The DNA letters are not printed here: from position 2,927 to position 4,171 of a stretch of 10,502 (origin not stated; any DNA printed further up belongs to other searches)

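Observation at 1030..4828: Encapsulin locus is fused to a complete NAD(P)H->NROR->rubredoxin->rubrerythrin peroxide-reduction cassette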

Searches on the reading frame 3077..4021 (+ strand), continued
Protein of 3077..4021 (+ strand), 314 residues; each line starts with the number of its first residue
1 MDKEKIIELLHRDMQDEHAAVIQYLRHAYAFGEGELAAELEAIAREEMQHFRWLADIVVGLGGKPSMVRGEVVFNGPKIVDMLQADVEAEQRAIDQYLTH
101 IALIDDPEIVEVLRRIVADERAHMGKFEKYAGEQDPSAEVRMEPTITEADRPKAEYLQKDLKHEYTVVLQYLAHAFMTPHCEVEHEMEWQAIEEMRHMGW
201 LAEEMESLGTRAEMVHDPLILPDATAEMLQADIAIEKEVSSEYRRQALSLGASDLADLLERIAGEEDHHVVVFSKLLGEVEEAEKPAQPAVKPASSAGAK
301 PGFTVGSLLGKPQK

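Call 27: search_solved_structures(query=window:3077-4021:+, max_evalue=0.001, show_alignments=2)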
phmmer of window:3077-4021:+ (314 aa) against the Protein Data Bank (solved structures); distinct sequences matched with E-value up to 0.001: 22.
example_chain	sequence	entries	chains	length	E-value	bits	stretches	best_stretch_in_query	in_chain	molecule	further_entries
9viw_A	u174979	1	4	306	4.8e-38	134.6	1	3-272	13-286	Bacterioferritin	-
9qq4_A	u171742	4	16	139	3.3e-16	62.8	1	4-126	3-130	Bacterioferritin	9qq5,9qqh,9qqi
1nf4_A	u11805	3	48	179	4.7e-11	45.9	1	3-130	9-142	bacterioferritin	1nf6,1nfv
4am2_A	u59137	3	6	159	8.3e-10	41.9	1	149-274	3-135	BACTERIOFERRITIN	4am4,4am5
8jax_A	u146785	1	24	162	9.6e-08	35.1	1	5-130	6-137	Bacterioferritin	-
5xx9_A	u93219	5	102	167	9.7e-08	35.1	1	5-131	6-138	Bacterioferritin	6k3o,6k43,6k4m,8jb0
7y6f_A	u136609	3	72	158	1.4e-07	34.6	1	5-128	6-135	Bacterioferritin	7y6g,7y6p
8w1d_A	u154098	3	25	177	2.7e-07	33.6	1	2-124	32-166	DPS-LIKE PROTEIN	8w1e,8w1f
3gvy_A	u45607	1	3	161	1.6e-06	31.1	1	4-128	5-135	Bacterioferritin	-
3bkn_A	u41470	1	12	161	3.9e-06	29.8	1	6-129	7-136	Bacterioferritin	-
2wtl_A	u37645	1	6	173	4.9e-06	29.5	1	6-130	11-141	BACTERIOFERRITIN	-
3uof_A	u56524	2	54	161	5.4e-06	29.3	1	6-130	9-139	Bacterioferritin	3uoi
3qb9_A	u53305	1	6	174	5.6e-06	29.3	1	6-131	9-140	Bacterioferritin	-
2qqy_A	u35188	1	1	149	2.9e-05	26.9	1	2-131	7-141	Sigma B operon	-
9iig_A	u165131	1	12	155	3.3e-05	26.8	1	5-132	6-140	Bacterioferritin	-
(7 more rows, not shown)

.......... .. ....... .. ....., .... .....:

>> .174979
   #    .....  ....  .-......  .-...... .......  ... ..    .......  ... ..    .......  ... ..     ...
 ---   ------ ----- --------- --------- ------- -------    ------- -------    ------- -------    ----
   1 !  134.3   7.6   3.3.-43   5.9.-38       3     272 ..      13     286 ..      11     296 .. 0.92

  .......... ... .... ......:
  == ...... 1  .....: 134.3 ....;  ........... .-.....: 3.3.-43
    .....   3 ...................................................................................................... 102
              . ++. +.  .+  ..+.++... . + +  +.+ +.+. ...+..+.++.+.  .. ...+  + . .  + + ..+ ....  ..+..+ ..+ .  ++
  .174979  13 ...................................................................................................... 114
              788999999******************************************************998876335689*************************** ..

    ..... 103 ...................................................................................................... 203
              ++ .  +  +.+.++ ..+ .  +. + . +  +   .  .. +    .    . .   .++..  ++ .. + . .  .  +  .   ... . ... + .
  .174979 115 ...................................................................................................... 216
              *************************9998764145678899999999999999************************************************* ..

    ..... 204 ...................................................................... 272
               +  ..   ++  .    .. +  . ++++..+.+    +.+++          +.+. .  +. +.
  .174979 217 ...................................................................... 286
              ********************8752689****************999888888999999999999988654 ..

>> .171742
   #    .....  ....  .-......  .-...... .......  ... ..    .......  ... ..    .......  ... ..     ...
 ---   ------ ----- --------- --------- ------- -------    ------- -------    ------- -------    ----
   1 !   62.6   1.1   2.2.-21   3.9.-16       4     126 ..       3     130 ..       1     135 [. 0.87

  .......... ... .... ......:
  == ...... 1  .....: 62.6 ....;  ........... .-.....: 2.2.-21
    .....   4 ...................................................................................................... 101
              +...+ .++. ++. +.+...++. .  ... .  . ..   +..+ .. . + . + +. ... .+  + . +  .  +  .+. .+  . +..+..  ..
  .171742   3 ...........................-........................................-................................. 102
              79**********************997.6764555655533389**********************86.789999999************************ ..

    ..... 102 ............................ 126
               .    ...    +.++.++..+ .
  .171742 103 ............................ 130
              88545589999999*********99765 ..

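Call 37: find_encoding_contigs(protein=P0111, flank=7000, max_places=3)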
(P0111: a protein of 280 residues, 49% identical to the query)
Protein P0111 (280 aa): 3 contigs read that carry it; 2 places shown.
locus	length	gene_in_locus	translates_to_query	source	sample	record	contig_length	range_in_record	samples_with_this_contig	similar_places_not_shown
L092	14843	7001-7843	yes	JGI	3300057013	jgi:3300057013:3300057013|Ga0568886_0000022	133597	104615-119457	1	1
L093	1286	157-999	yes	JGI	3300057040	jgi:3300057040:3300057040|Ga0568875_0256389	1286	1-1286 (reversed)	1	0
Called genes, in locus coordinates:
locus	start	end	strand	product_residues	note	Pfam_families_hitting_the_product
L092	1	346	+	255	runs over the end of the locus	PF01026:TatD_DNase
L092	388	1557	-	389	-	PF05762:VWA_CoxE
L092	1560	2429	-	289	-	PF00158:Sigma54_activat (faint), PF00004:AAA, PF07724:AAA_2, PF07728:AAA_5, PF13401:AAA_22 (weak)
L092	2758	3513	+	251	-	PF00459:Inositol_P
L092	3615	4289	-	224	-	PF03205:MobB, PF03266:NTPase_1 (weak)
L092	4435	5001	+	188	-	PF02915:Rubrerythrin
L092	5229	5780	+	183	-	PF00210:Ferritin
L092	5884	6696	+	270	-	PF02535:Zip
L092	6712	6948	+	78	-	PF00173:Cyt-b5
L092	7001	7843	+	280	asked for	PF00210:Ferritin, PF02915:Rubrerythrin (weak), PF03232:COQ7 (faint), PF09537:DUF2383 (faint), PF12902:Ferritin-like (weak), PF13668:Ferritin_2 (faint), PF00210:Ferritin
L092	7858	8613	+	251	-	PF00106:adh_short, PF08659:KR, PF23441:SDR, PF13561:adh_short_C2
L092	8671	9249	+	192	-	PF02777:Sod_Fe_C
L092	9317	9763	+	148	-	PF00582:Usp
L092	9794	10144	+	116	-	PF00355:Rieske, PF13806:Rieske_2, PF22543:Rieske_4 (weak)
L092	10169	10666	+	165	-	PF01814:Hemerythrin (weak)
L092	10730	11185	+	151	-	PF13668:Ferritin_2 (faint), PF02915:Rubrerythrin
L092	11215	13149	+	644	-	PF16177:ACAS_N, PF00501:AMP-binding, PF13193:AMP-binding_C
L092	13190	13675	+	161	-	PF02915:Rubrerythrin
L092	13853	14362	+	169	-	PF09719:C_GCAxxG_C_C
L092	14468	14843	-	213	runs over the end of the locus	PF10050:DUF2284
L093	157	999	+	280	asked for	PF00210:Ferritin, PF02915:Rubrerythrin (weak), PF03232:COQ7 (faint), PF09537:DUF2383 (faint), PF12902:Ferritin-like (weak), PF13668:Ferritin_2 (faint), PF00210:Ferritin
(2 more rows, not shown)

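Call 38: find_encoding_contigs(protein=P0034, flank=7000, max_places=2)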
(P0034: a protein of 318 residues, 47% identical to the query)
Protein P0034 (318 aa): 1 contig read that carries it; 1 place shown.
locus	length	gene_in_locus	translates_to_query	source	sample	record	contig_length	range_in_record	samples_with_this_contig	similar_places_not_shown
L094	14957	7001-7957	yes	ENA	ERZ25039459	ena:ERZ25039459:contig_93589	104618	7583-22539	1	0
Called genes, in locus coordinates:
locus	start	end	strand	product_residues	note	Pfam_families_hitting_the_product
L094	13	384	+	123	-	-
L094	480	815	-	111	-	PF09861:Lar_N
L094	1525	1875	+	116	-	-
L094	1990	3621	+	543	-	PF00682:HMGL-like, PF22617:HCS_D2, PF08502:LeuA_dimer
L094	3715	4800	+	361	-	PF00266:Aminotran_5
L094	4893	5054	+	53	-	PF00301:Rubredoxin, PF21349:RUBY_RBDX (faint)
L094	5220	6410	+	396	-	PF01266:DAO (faint), PF03486:HI0933_like (faint), PF05834:Lycopene_cycl (faint), PF07992:Pyr_redox_2, PF13241:NAD_binding_7 (faint), PF00070:Pyr_redox, PF18267:Rubredoxin_C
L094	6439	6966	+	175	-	PF01965:DJ-1_PfpI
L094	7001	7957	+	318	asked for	PF00210:Ferritin, PF03232:COQ7 (faint), PF02915:Rubrerythrin (faint), PF12902:Ferritin-like, PF00210:Ferritin (weak)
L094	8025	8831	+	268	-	PF04454:Linocin_M18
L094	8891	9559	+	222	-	PF02525:Flavodoxin_2, PF03358:FMN_red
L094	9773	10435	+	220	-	PF00027:cNMP_binding, PF13545:HTH_Crp_2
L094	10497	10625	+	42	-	-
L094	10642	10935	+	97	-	PF00582:Usp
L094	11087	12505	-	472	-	PF00672:HAMP, PF00512:HisKA, PF02518:HATPase_c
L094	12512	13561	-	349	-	PF21016:RlmN_N (weak), PF04055:Radical_SAM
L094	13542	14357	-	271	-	PF00702:Hydrolase, PF13344:Hydrolase_6, PF13242:Hydrolase_like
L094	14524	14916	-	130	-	-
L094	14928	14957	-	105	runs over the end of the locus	-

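Call 40: search_protein_families(library=pfam, proteins=[L025:9300-9812:+, L029:9443-9850:+, L038:2530-3180:+, L045:6371-7606:+, L068:8795-9979:+, L087:4224-4619:+, L018:5185-6057:+, L020:9356-9904:+, L092:6712-6948:+, L094:6439-6966:+], max_evalue=0.001)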
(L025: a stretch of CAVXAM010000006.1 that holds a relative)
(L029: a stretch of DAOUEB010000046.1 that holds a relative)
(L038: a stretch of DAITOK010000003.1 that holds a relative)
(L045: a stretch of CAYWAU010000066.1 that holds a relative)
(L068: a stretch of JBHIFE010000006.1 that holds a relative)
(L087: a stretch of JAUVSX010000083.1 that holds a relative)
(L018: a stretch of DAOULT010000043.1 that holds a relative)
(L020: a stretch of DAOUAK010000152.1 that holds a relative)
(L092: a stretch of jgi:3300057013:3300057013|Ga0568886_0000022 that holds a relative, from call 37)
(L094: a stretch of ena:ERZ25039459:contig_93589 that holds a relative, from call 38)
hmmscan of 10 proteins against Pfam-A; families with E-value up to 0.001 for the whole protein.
L025:9300-9812:+ (170 aa): 1 family
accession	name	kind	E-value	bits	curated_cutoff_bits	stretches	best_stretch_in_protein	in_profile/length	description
PF01613.24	Flavin_Reduct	-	3.8e-34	118.4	27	1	7-150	2-145/153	Flavin reductase like domain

L029:9443-9850:+ (135 aa): 3 families
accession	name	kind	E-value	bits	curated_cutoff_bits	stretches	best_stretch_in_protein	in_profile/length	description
PF13596.12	PAS_10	-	7.6e-29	100.9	22.1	1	17-121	2-106/106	PAS domain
PF08448.16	PAS_4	-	1.7e-07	31.9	23.1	1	21-122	2-107/110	PAS fold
PF13426.13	PAS_9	-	1.3e-05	25.9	27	1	29-122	6-103/103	PAS domain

L038:2530-3180:+ (216 aa): 3 families
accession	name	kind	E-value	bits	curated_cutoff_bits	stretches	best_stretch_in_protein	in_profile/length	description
PF00578.27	AhpC-TSA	-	5.6e-35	120.4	26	1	14-143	1-123/124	AhpC/TSA family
PF10417.14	1-cysPrx_C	-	1.7e-19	70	21.1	1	164-203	1-41/41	C-terminal domain of 1-Cys peroxiredoxin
PF08534.16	Redoxin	-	5.1e-17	62.5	26.6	1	15-145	3-132/148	Redoxin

L045:6371-7606:+ (411 aa): 1 family
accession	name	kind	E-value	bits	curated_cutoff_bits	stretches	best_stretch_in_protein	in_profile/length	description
PF01458.23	SUFBD_core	-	6.5e-39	134.2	27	1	157-383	7-232/232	SUF system FeS cluster assembly, SufBD core domain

L068:8795-9979:+ (394 aa): 4 families
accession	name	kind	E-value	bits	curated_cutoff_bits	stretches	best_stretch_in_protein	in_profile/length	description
PF19583.5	ODP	-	4.8e-29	102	27.2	1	35-223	3-194/194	ODP family beta lactamase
PF00753.33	Lactamase_B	-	6.7e-13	49.5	22.7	1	33-170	4-154/196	Metallo-beta-lactamase superfamily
PF12706.13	Lactamase_B_2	-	2.1e-05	24.7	27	1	48-150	4-116/200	Beta-lactamase superfamily domain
PF00258.30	Flavodoxin_1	-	0.0006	20.4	25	0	252-376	3-131/143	Flavodoxin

L087:4224-4619:+ (131 aa): 1 family
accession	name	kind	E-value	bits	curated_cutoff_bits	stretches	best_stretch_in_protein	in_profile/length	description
PF01880.24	Desulfoferrodox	-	1.9e-35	121.7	22.2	1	11-124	2-97/98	Desulfoferrodoxin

L018:5185-6057:+ (290 aa): 2 families
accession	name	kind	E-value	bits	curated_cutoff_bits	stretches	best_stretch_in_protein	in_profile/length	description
PF02775.26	TPP_enzyme_C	-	4.9e-28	98.3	21.9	1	55-195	18-151/151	Thiamine pyrophosphate enzyme, C-terminal TPP binding domain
PF12367.13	PFO_beta_C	-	3.4e-25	88.3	24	1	199-264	1-64/66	Pyruvate ferredoxin oxidoreductase beta subunit C terminal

L020:9356-9904:+ (182 aa): 1 family
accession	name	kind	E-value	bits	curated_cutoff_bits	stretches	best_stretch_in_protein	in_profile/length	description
PF14238.11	DUF4340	-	6.3e-05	23.7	25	1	72-157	1-87/183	Domain of unknown function (DUF4340)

L092:6712-6948:+ (78 aa): 1 family
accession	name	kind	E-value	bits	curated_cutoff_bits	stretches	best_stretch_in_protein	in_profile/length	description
PF00173.33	Cyt-b5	-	9e-10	38.9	23.7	1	5-74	1-73/74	Cytochrome b5-like Heme/Steroid binding domain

L094:6439-6966:+ (175 aa): 1 family
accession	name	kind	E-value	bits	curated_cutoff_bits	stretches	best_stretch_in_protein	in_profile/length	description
PF01965.30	DJ-1_PfpI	-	7.7e-53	179.1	26.6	1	6-170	1-164/165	DJ-1/PfpI family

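Call 42: list_cluster_members(proteins=[P0076])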
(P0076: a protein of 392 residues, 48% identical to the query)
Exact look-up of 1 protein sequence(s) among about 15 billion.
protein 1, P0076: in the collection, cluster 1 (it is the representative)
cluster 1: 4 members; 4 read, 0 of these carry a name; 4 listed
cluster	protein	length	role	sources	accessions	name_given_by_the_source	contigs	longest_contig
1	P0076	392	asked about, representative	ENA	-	-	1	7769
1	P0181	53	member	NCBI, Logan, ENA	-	-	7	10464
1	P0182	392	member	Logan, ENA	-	-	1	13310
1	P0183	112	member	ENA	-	-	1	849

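Call 43: find_encoding_contigs(protein=P0182, flank=7000, max_places=3)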
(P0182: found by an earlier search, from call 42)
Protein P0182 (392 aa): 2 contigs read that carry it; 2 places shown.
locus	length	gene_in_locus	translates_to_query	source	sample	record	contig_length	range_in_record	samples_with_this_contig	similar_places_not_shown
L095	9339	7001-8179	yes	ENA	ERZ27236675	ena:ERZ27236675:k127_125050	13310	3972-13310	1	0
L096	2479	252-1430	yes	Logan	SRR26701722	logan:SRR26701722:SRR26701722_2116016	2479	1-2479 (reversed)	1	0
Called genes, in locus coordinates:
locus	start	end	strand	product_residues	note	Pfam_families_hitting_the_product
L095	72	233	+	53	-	PF00301:Rubredoxin, PF21349:RUBY_RBDX (faint)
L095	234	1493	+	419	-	PF01262:AlaDh_PNT_C (faint), PF01266:DAO (faint), PF07992:Pyr_redox_2, PF13241:NAD_binding_7 (faint), PF13454:NAD_binding_9 (faint), PF00070:Pyr_redox, PF18267:Rubredoxin_C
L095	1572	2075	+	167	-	PF02915:Rubrerythrin, PF21349:RUBY_RBDX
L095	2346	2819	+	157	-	PF20139:DUF6529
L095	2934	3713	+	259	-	PF02535:Zip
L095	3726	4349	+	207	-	PF03190:Thioredox_DsbH, PF13899:Thioredoxin_7, PF13098:Thioredoxin_2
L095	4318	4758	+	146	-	PF00881:Nitroreductase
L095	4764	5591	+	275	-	PF02219:MTHFR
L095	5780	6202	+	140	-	-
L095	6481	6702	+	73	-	PF09537:DUF2383 (weak)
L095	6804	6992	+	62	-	-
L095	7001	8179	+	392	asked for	PF00301:Rubredoxin, PF00210:Ferritin, PF02915:Rubrerythrin (weak), PF12902:Ferritin-like (weak), PF00210:Ferritin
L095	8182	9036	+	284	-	PF04454:Linocin_M18, PF09950:Major_capside (weak)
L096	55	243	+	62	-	-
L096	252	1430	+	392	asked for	PF00301:Rubredoxin, PF00210:Ferritin, PF02915:Rubrerythrin (weak), PF12902:Ferritin-like (weak), PF00210:Ferritin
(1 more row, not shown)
